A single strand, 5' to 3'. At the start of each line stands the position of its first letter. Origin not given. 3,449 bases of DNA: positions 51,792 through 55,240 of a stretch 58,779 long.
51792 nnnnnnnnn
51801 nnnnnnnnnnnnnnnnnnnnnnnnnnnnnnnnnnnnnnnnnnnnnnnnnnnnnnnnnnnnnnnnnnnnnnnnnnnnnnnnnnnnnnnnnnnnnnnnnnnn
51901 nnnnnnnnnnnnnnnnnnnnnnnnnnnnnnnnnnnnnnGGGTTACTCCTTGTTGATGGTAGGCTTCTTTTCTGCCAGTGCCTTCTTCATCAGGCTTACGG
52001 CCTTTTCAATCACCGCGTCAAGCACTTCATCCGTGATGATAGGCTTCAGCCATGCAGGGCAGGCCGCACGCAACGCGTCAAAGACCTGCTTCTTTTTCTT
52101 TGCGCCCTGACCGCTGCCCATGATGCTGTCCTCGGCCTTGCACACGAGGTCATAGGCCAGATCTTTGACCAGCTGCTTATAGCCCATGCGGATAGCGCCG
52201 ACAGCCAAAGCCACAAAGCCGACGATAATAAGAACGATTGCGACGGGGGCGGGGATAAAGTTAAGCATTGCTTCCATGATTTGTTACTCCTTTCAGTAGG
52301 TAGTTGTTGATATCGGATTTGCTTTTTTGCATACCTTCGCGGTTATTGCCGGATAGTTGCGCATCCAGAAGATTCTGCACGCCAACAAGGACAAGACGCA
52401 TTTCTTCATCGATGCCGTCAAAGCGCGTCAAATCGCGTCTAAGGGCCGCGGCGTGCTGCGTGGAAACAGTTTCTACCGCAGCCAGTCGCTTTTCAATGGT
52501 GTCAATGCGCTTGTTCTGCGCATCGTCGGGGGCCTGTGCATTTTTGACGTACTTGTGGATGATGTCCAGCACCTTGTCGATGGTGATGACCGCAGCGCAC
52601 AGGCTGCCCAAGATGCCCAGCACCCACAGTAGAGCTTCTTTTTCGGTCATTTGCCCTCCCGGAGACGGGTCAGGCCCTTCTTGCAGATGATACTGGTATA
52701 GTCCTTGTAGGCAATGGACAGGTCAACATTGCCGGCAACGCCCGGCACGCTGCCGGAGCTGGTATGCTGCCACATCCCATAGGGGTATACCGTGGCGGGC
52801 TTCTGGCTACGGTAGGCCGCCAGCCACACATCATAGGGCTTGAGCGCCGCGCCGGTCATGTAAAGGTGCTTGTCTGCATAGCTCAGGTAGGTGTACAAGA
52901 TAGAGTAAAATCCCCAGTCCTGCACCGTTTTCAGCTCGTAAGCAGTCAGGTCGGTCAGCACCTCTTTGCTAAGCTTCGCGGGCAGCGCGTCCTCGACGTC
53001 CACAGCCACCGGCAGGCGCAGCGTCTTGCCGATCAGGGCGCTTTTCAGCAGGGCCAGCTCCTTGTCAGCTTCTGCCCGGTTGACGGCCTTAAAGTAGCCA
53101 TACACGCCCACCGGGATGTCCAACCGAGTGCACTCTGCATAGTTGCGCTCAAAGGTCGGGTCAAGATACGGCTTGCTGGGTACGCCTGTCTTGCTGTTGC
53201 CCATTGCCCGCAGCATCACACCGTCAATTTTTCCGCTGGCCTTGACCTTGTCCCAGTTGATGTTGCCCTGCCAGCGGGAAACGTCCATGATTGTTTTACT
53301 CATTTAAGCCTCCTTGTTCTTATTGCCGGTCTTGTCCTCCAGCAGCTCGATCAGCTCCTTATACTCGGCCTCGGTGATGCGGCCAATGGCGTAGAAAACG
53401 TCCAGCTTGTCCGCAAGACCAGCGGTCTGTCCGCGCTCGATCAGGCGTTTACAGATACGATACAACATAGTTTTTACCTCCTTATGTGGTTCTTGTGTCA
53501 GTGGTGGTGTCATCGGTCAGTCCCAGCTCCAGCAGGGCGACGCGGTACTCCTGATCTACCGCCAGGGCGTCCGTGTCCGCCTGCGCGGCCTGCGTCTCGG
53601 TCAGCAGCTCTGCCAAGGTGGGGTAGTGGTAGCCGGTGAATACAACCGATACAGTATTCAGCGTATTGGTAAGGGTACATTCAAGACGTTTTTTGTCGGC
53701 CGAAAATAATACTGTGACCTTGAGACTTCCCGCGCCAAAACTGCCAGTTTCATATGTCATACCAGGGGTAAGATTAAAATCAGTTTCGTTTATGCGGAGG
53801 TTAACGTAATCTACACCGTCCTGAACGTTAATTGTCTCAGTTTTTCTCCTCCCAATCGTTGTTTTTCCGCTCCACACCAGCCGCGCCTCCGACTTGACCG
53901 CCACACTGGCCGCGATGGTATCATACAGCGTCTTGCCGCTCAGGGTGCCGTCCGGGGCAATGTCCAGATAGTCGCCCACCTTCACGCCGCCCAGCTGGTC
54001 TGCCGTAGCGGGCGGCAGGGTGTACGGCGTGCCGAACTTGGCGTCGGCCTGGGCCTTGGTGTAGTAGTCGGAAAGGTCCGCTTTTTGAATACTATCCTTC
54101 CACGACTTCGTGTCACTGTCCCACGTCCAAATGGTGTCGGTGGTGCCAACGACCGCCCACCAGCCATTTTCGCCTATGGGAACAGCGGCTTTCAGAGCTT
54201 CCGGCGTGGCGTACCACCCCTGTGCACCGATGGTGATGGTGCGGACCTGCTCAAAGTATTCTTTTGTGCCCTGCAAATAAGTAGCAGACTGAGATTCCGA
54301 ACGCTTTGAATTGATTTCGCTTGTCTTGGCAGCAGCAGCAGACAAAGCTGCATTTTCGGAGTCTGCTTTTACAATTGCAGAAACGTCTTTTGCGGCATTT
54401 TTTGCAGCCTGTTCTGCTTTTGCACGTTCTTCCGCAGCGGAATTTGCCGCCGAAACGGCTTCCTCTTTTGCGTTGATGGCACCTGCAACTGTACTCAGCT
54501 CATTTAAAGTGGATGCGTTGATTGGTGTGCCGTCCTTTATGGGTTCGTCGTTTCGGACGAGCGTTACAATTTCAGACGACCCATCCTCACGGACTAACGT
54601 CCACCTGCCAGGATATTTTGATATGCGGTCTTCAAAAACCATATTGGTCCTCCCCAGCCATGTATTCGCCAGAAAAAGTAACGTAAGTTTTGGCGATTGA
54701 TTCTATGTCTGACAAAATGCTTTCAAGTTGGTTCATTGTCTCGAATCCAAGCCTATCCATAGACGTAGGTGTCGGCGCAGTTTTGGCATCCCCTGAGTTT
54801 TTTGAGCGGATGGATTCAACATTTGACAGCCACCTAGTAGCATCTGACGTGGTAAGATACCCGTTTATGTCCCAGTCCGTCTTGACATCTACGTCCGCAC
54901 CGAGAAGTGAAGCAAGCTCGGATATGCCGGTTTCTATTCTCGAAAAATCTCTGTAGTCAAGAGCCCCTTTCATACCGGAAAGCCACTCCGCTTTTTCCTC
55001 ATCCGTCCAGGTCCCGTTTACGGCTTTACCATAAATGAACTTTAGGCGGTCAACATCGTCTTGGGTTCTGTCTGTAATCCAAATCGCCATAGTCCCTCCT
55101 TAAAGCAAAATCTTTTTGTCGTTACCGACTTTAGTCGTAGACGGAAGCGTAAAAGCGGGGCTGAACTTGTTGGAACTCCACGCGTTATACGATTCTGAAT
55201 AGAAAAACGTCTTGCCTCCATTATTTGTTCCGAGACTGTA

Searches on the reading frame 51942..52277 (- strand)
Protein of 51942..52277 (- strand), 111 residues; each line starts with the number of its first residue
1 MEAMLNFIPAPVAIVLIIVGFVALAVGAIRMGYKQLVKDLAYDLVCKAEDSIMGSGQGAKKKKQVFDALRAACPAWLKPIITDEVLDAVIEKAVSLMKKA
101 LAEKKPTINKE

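Call 87: search_protein_families(library=phrogs, proteins=[window:51942-52277:-], max_evalue=0.001)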
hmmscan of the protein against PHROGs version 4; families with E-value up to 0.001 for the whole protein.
window:51942-52277:- (111 aa): 3 families
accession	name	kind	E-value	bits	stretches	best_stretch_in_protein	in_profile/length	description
phrog_15303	-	unknown function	3.7e-36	124.8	1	1-105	4-107/119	-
phrog_6918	-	lysis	1.3e-05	26.2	1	12-104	9-105/114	holin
phrog_10813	-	lysis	0.00069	20.3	1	35-104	47-113/128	holin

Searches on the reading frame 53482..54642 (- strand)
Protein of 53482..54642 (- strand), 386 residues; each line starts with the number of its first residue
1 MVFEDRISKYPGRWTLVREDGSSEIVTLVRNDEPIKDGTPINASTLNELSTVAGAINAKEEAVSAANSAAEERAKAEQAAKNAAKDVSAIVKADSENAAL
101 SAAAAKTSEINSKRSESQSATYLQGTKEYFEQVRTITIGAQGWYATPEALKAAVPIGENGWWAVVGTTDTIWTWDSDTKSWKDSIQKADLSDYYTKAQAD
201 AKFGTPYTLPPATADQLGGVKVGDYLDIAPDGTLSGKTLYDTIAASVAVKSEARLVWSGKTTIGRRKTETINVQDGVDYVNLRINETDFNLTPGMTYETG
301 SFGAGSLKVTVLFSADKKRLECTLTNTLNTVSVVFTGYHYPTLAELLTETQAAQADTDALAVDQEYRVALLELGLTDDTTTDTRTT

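Call 11: search_protein_families(library=pfam, proteins=[window:53482-54642:-], max_evalue=0.01)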
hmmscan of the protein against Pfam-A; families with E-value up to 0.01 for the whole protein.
window:53482-54642:- (386 aa): 0 families

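Call 87: search_protein_families(library=phrogs, proteins=[window:53482-54642:-], max_evalue=0.001)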
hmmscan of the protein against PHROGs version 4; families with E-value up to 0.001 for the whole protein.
window:53482-54642:- (386 aa): 4 families
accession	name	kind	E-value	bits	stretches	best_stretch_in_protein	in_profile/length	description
phrog_9625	-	unknown function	1.1e-07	30.8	1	204-242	442-480/1586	-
phrog_29248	-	unknown function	2.4e-06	28.8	1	343-382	28-67/72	-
phrog_25468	-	unknown function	8e-05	22.7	1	174-285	196-310/528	-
phrog_24369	-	tail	0.00076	18.1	1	55-123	126-208/1396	tail fiber protein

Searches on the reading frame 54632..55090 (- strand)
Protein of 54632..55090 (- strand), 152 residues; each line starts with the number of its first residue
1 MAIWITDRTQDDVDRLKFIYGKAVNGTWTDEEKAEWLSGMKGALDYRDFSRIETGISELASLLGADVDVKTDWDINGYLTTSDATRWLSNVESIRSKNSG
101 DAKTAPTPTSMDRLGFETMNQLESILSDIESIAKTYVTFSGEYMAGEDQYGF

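Call 87: search_protein_families(library=phrogs, proteins=[window:54632-55090:-], max_evalue=0.001)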
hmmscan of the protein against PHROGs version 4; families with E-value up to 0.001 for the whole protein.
window:54632-55090:- (152 aa): 1 family
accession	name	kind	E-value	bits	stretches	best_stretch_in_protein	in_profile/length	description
phrog_18725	-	unknown function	3.2e-09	38.2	1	30-148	3-130/132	-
